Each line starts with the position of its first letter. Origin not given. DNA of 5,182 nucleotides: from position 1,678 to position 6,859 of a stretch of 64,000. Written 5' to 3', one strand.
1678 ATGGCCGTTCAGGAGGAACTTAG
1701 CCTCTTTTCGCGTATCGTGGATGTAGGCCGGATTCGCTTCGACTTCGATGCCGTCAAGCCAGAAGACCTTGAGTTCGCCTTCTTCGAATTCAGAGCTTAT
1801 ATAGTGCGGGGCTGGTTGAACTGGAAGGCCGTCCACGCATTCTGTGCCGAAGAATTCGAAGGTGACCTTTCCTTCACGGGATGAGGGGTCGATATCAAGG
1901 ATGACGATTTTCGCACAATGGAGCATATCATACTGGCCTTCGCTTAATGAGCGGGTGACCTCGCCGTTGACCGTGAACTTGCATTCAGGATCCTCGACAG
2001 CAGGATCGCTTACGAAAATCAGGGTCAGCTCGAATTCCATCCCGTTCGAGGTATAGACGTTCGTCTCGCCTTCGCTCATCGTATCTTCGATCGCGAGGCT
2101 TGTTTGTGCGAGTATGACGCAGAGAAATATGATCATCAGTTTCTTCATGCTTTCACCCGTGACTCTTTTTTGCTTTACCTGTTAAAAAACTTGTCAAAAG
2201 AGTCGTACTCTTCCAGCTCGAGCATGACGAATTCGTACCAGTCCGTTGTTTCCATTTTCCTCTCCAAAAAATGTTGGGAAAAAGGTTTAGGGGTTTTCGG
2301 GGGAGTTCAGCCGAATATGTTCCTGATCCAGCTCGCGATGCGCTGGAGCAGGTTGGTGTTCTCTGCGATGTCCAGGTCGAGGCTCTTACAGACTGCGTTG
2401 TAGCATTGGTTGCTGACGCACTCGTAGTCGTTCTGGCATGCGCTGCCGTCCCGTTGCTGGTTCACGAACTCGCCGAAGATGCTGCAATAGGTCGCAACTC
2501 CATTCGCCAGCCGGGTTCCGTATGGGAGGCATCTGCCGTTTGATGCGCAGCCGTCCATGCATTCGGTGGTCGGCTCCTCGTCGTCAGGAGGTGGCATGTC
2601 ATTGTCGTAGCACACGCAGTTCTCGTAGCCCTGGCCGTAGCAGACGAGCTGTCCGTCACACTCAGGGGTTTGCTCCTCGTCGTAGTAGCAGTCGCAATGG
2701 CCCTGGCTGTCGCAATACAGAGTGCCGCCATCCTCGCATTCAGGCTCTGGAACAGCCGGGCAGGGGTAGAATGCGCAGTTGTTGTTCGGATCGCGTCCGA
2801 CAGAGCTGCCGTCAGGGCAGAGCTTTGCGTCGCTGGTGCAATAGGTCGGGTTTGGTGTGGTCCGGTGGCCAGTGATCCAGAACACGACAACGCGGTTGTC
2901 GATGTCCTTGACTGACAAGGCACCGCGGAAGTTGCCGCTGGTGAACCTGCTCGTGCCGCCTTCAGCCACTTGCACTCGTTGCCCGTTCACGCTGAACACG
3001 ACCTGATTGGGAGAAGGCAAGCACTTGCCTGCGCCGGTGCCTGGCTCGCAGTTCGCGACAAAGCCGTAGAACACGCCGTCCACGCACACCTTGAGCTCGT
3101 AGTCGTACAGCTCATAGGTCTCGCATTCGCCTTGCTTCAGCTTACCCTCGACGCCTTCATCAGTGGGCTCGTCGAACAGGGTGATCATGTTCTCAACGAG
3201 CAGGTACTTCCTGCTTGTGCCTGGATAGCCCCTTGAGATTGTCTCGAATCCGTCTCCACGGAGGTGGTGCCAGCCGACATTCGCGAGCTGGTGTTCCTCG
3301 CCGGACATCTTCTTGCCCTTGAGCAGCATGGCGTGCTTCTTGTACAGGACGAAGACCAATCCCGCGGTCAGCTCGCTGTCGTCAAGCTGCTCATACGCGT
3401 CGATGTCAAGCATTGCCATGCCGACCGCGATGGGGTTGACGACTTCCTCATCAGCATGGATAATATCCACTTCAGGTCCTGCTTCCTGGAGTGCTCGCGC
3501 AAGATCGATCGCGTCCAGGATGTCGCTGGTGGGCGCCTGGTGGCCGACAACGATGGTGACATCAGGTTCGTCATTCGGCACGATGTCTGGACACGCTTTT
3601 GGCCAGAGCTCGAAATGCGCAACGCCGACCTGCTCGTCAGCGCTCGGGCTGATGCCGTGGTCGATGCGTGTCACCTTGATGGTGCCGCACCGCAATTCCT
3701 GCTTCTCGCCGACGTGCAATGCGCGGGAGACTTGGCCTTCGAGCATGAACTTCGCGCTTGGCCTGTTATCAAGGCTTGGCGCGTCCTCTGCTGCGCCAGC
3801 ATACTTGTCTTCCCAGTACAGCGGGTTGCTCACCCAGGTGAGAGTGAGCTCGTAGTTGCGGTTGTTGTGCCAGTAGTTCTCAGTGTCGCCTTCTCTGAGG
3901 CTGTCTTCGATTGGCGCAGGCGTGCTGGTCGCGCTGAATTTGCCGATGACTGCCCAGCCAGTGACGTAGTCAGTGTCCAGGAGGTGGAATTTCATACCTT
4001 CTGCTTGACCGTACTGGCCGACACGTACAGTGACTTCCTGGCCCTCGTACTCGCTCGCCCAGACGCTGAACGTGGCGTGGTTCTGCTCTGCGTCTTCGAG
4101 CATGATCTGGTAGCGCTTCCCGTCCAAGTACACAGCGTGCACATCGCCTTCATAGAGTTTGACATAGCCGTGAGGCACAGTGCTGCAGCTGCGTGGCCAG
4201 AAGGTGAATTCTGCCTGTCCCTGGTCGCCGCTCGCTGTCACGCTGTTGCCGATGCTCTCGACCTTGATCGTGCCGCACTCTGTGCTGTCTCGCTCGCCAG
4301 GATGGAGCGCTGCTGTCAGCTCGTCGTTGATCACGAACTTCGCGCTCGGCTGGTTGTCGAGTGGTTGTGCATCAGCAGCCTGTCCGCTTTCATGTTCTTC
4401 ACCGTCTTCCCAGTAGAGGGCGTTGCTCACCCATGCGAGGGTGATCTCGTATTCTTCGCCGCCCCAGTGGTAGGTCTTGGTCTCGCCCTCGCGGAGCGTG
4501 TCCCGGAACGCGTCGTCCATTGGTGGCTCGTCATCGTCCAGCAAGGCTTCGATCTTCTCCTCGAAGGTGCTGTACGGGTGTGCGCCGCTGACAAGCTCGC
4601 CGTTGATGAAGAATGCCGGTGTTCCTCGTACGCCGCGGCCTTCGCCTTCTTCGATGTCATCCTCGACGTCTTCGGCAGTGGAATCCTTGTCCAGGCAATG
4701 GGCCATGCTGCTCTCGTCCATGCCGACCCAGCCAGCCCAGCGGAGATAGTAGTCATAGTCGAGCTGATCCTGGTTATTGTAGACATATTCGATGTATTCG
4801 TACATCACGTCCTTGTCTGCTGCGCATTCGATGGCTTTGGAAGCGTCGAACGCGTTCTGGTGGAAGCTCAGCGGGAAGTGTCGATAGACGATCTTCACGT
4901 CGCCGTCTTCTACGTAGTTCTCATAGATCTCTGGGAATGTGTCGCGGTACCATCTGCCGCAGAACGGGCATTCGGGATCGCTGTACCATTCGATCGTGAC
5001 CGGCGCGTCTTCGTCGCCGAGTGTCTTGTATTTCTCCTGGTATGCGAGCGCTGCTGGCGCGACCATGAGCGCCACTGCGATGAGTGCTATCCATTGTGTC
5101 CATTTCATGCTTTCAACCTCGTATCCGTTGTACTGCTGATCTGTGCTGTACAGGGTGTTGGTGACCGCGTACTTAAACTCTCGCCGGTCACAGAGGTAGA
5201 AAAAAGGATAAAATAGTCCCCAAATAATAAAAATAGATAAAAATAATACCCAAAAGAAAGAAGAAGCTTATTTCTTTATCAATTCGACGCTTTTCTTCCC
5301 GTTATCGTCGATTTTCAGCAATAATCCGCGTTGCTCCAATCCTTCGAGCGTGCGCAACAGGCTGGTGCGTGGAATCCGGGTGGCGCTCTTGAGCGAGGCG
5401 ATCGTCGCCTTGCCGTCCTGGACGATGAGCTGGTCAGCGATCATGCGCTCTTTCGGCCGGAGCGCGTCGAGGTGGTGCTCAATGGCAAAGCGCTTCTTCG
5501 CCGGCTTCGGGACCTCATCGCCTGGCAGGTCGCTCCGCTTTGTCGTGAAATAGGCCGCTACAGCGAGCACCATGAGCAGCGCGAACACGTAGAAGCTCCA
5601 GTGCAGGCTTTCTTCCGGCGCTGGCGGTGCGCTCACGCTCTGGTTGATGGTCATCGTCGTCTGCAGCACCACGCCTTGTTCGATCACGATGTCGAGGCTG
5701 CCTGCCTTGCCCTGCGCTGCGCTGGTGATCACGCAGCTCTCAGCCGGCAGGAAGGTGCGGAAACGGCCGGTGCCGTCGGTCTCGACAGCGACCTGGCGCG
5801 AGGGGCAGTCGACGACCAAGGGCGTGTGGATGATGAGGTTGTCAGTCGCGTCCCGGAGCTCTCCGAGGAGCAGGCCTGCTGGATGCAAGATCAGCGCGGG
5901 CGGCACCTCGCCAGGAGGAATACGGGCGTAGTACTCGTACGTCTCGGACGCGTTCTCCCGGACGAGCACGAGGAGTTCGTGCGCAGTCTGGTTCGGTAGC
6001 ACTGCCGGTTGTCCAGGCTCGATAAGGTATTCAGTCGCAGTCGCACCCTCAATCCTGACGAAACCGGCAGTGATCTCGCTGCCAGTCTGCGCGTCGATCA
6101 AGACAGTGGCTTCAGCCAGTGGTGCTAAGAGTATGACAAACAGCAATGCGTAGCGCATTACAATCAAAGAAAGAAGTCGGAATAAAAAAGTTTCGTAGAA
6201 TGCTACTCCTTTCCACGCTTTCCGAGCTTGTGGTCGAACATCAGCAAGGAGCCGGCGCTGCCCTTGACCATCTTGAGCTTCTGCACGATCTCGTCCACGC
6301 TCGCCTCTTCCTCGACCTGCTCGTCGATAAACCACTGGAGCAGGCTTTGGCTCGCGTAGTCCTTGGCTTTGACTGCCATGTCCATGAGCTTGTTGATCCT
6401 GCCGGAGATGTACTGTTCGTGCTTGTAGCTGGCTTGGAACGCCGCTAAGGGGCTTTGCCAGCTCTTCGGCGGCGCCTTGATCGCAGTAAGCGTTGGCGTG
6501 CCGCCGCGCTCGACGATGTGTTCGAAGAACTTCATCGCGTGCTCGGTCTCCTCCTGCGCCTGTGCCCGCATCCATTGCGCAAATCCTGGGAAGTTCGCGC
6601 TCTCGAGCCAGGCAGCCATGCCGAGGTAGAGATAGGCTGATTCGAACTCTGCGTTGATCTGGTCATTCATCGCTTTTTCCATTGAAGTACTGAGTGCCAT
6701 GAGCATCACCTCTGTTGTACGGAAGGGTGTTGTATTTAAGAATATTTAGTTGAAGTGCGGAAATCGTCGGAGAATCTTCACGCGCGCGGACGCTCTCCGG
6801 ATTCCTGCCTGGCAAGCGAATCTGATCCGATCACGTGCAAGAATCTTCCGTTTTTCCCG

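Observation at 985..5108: Paralogous secreted cysteine-rich proteins sharing a novel '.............…PCP' repeat and a common C-terminal module; one fused to DsbA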

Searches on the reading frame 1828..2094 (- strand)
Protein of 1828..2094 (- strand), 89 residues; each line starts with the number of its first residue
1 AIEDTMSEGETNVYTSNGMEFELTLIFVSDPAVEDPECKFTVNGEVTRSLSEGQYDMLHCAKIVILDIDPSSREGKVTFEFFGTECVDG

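Call 69: predict_structure(alignment_id=A7)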
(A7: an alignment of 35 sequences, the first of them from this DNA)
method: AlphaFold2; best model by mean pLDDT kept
length: 89 residues; sequences in the alignment: 35
mean_pLDDT: 95.4   pTM: 0.84
mean pLDDT of the five models: 95.4, 95.4, 95.0, 94.3, 93.7
residues with pLDDT >= 90: 81; 70-90: 7; 50-70: 1; < 50: 0
segments of 3 or more residues with pLDDT < 50: none
pLDDT, mean of each block of 10 residues (from residue 1): 97 96 98 95 98 97 97 94 86
secondary structure, 60 per line:
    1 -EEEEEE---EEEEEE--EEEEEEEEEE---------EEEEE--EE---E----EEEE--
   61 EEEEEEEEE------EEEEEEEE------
elements in order: E2-7 E11-16 E19-28 E38-42 E55-58 E61-69 E76-83

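Call 77: fold_search(model_id=the predicted structure, library=pdb)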
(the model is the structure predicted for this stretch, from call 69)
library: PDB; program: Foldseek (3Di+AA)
matches with E <= 10: 474; with E <= 0.001: 0
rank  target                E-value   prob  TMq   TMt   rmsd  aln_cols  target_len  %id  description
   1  7wa9                  2.9e-01  0.21  0.27  0.20   7.9        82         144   15  Crystal structure of MSMEG_5634 from Mycobacterium smegmatis (released 2022-10-19)
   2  9ndy_O                4.0e-01  0.63  0.44  0.38   6.0        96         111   12  Composite baseplate asymmetric unit of JohannRWettstein (Bas63) (released 2025-11-19)
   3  1xn6_MODEL_1_A        4.5e-01  0.44  0.33  0.22   8.0        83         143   10  Solution Structure of Northeast Structural Genomics Target Protein BcR68 encoded in gene Q816V6 of B. cereus (released 2004-12-14)
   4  4i0w_B                4.7e-01  0.41  0.39  0.11   8.1        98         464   18  Structure of the Clostridium Perfringens CspB protease (released 2013-04-03)
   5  4i0w_D                5.5e-01  0.44  0.41  0.11   7.9        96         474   17  Structure of the Clostridium Perfringens CspB protease (released 2013-04-03)
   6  7s9y                  5.8e-01  0.38  0.39  0.06  10.9        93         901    5  Helicobacter Hepaticus CcsBA Open Conformation (released 2021-12-22)
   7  8t1z                  6.1e-01  0.25  0.30  0.09   8.5        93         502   12  Crystal Structure of Porphyromonas gingivalis Sialidase (PG_0352) Bound to Neu5Ac (NANA) (released 2023-10-04)
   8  8jvz_A                6.5e-01  0.57  0.29  0.46   5.1        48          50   19  Crystal structure of the circular-permutated protein mkaL2_v1_SH3 (released 2024-07-03)
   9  5z4g_B                6.5e-01  0.18  0.29  0.20  11.8        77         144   12  Crystal structure of secretory abundant heat soluble protein 4 from Ramazzottius varieornatus (released 2018-04-11)
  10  8t1y                  6.5e-01  0.18  0.28  0.09   8.7        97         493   14  Crystal Structure of Porphyromonas gingivalis Sialidase (PG_0352) Bound to Neu5Ac2en (DANA) (released 2023-10-04)
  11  3cdd_A                6.8e-01  0.07  0.20  0.08  10.0        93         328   14  Crystal structure of prophage MuSo2, 43 kDa tail protein from Shewanella oneidensis (released 2008-03-11)
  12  7v28_A                6.8e-01  0.04  0.15  0.05  16.1        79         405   11  Crystal Structure of phthalate dioxygenase in complex with terephthalate (released 2021-12-15)
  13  9cuy_M                7.2e-01  0.41  0.43  0.37   6.5       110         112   12  Bacteriophage PhiTE extended baseplate (released 2025-04-16)
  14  8k2v_A                8.4e-01  0.28  0.39  0.18  11.8        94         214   12  3-Methylcrotonyl-CoA Carboxylase in MCCD state with Acetyl CoA (released 2024-07-10)
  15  6in9_A                8.4e-01  0.09  0.24  0.13   7.5        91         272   15  Crystal structure of MucB in complex with MucA(peri) (released 2019-07-24)
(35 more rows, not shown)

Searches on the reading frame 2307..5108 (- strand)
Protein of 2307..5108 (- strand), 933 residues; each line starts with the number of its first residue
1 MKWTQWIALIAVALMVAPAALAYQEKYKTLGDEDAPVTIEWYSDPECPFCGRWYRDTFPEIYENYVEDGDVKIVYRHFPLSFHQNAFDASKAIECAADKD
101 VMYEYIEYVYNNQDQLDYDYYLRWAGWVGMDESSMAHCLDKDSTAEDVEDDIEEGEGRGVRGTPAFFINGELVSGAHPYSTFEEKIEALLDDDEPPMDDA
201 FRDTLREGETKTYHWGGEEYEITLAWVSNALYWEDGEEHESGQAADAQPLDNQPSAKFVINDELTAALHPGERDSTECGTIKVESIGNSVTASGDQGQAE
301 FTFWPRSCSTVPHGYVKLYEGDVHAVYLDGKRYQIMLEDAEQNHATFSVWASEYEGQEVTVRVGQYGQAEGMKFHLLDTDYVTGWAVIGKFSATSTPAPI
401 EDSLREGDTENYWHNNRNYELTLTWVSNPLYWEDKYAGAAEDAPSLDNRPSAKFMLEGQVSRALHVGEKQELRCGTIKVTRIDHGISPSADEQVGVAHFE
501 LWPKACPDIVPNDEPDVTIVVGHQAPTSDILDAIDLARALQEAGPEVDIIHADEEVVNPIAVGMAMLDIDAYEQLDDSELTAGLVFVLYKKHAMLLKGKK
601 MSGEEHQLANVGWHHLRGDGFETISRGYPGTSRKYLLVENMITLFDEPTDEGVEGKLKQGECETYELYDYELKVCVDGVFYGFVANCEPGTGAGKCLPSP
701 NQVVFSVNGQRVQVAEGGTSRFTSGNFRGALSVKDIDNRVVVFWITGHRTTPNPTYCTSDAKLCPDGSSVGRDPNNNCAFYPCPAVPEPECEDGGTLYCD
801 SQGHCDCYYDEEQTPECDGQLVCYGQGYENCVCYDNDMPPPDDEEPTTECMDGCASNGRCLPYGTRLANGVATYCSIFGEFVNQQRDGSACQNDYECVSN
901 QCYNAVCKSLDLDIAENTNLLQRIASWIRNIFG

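Call 5: search_protein_families(library=pfam, proteins=[window:2307-5108:-], max_evalue=1)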
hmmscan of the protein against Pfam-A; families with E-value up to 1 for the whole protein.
window:2307-5108:- (933 aa): 5 families
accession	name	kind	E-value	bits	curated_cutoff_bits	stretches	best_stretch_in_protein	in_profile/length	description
PF13462.12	Thioredoxin_4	-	7.1e-29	101.6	23.2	1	29-187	7-164/165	Thioredoxin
PF01323.26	DSBA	-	1.3e-14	54.9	25.6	1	38-186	1-190/191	DSBA-like thioredoxin domain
PF05124.17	S_layer_C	-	0.0025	17.9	23.9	1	507-539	7-39/177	S-layer like family, outer domain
PF13098.12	Thioredoxin_2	-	0.0046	17.7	27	1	41-184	11-102/104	Thioredoxin-like domain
PF13192.12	Thioredoxin_3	-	0.011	16.1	24.8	1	143-175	31-63/76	Thioredoxin domain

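Call 6: search_protein_families(library=ncbifam, proteins=[window:2307-5108:-], max_evalue=1)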
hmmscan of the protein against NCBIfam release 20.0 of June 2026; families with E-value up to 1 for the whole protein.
window:2307-5108:- (933 aa): 4 families
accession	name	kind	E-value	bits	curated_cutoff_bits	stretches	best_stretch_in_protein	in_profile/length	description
NF041057.1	Rcas_1661_fam_Se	equivalog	7.8e-33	114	190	1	24-188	78-246/247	Rcas_1661 family thioredoxin-like (seleno)lipoprotein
NF008657.0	PRK11657.1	equivalog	0.0011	18.2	124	1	31-81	113-156/251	thiol:disulfide interchange protein DsbG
NF052402.1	ThlOxiredEpsilon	equivalog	0.033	13.8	370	1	25-54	118-146/236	bifunctional thiol oxidoreductase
TIGR01564.1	S_layer_MJ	subfamily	0.24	10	25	1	509-539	35-65/571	S-layer protein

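Call 29: search_solved_structures(query=window:2307-5108:-, max_evalue=1)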
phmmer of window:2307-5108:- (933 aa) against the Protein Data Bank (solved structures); distinct sequences matched with E-value up to 1: 28.
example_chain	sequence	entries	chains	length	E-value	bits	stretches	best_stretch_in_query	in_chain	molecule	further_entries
4pwp_A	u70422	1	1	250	1.9e-17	65.7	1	30-190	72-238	DsbA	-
7unn_A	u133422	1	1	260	2.2e-17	65.5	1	30-190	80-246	Thioredoxin domain-containing protein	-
4pwo_A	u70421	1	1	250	2.4e-17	65.4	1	30-190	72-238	DsbA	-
7uno_A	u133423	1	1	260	5.4e-16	60.9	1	30-190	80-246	Thioredoxin domain-containing protein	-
3eu3_A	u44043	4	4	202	3.5e-13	51.6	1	29-189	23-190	BdbD | Disulfide bond formation protein D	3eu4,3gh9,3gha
3f4r_A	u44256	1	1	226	3.1e-11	45.1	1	28-169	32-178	Putative uncharacterized protein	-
3f4s_A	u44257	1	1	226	1.3e-10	43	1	28-168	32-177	Putative uncharacterized protein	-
3f4t_A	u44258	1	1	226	1.8e-09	39.3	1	28-139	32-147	Putative uncharacterized protein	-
3gyk_A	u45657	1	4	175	2.7e-07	32.1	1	28-186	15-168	27kDa outer membrane protein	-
4n30_A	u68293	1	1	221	3e-07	31.9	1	15-169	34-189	Protein disulfide isomerase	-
5kbc_A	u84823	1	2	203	2.8e-05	25.4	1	26-101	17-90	DsbA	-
3gmf_A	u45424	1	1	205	0.00012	23.4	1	120-192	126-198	Protein-disulfide isomerase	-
3bd2_A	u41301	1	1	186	0.0005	21.3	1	36-186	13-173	Disulfide bond protein A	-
3bci_A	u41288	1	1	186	0.00072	20.8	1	36-186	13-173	Disulfide bond protein A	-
6nen_A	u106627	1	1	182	0.0027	18.8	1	28-184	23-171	Copper resistance protein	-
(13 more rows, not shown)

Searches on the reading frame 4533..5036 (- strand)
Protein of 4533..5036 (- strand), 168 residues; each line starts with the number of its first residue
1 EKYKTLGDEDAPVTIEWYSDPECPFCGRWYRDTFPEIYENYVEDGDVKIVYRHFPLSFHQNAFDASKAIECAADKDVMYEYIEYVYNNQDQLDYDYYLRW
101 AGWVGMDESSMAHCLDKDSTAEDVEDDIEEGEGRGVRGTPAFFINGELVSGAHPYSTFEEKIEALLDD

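Call 94: search_solved_structures(query=window:4533-5036:-, max_evalue=1e-10, show_alignments=3)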
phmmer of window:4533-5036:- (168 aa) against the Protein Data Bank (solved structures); distinct sequences matched with E-value up to 1e-10: 7.
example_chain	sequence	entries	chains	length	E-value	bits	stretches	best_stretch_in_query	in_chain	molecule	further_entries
4pwp_A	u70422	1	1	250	2.4e-18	70.1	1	6-165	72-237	DsbA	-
7unn_A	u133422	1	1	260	2.9e-18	69.9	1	6-165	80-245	Thioredoxin domain-containing protein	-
4pwo_A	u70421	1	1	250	3.1e-18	69.8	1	6-165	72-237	DsbA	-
7uno_A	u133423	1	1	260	7.5e-17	65.3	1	6-165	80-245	Thioredoxin domain-containing protein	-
3eu3_A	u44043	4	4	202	4.6e-14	56.2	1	5-164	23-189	BdbD | Disulfide bond formation protein D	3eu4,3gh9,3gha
3f4r_A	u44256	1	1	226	4.2e-12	49.8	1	4-145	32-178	Putative uncharacterized protein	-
3f4s_A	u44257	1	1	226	1.8e-11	47.7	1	4-144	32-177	Putative uncharacterized protein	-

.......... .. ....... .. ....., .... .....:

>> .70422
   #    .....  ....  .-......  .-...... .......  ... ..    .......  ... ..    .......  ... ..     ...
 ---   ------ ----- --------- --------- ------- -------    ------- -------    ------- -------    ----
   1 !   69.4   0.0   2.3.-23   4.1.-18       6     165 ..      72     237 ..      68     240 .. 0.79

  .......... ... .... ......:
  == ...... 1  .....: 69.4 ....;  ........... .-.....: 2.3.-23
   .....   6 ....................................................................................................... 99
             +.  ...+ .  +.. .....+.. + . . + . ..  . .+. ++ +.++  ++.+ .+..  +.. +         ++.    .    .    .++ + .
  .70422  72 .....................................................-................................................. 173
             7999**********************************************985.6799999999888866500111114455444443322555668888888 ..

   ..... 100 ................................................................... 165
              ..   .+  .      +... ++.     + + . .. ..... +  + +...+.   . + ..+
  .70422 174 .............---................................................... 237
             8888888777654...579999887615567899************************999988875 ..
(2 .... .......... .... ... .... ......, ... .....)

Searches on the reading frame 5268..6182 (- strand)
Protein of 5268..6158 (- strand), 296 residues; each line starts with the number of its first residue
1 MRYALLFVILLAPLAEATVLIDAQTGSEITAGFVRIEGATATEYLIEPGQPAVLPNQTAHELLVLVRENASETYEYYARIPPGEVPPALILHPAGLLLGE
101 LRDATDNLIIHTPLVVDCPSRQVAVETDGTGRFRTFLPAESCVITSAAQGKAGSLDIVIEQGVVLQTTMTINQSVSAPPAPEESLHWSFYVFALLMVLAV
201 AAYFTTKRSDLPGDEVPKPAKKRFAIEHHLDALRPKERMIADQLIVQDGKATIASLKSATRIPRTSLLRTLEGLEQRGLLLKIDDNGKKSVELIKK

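Call 85: search_protein_families(library=pfam, alignment_id=A8, max_evalue=0.01)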
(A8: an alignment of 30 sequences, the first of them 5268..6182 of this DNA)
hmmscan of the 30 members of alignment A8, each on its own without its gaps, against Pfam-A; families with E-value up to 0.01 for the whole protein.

A. member 1, window:5268-6182:- (304 aa): 1 family
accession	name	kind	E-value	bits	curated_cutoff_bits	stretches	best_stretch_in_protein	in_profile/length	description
PF01978.25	TrmB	-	0.0071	16.6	25.6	0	253-294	17-58/68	Sugar-specific transcriptional regulator TrmB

B. families by the number of members that match (of 30 scanned): 28 families (the first 25 are shown)
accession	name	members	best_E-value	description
PF13620.12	CarboxypepD_reg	25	2.3e-08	Carboxypeptidase regulatory-like domain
PF01978.25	TrmB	24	2.8e-06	Sugar-specific transcriptional regulator TrmB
PF24034.1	DUF7343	16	3.6e-08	Domain of unknown function (DUF7343)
PF12802.13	MarR_2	13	8.4e-05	MarR family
PF09339.16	HTH_IclR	10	3.2e-05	IclR helix-turn-helix domain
PF13412.12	HTH_24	9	2.2e-07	Winged helix-turn-helix DNA-binding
PF01047.28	MarR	5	0.0014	MarR family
PF22665.2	DUF6293_C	3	5.1e-05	DUF6293 C-terminal winged helix domain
PF02369.22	Big_1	3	0.00056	Bacterial Ig-like domain (group 1)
PF17359.7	DUF5385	2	0.00096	Family of unknown function (DUF5385)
PF13715.12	CarbopepD_reg_2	2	0.0014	CarboxypepD_reg-like domain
PF14163.11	SieB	2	0.0016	Super-infection exclusion protein B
PF08221.17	HTH_9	1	0.00044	RNA polymerase III subunit RPC82 helix-turn-helix domain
PF14686.12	fn3_3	1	0.00075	Polysaccharide lyase family 4, domain II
PF17007.11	HTH_micro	1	0.001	HTH-like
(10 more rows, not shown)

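Call 95: search_protein_families(library=ncbifam, proteins=[window:5268-6158:-], max_evalue=0.1)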
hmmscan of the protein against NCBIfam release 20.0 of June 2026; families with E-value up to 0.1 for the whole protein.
window:5268-6158:- (296 aa): 0 families

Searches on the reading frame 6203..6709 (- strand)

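Call 19: search_protein_families(library=pfam, proteins=[window:6203-6709:-], max_evalue=0.001)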
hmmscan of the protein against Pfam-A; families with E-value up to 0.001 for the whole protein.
window:6203-6709:- (168 aa): 2 families
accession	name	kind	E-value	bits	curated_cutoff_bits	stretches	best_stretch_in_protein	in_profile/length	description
PF00210.30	Ferritin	-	7.7e-47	159.2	24.5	1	12-147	2-141/142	Ferritin-like domain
PF02915.23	Rubrerythrin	-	0.00019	22.2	22.8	1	17-79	6-66/137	Rubrerythrin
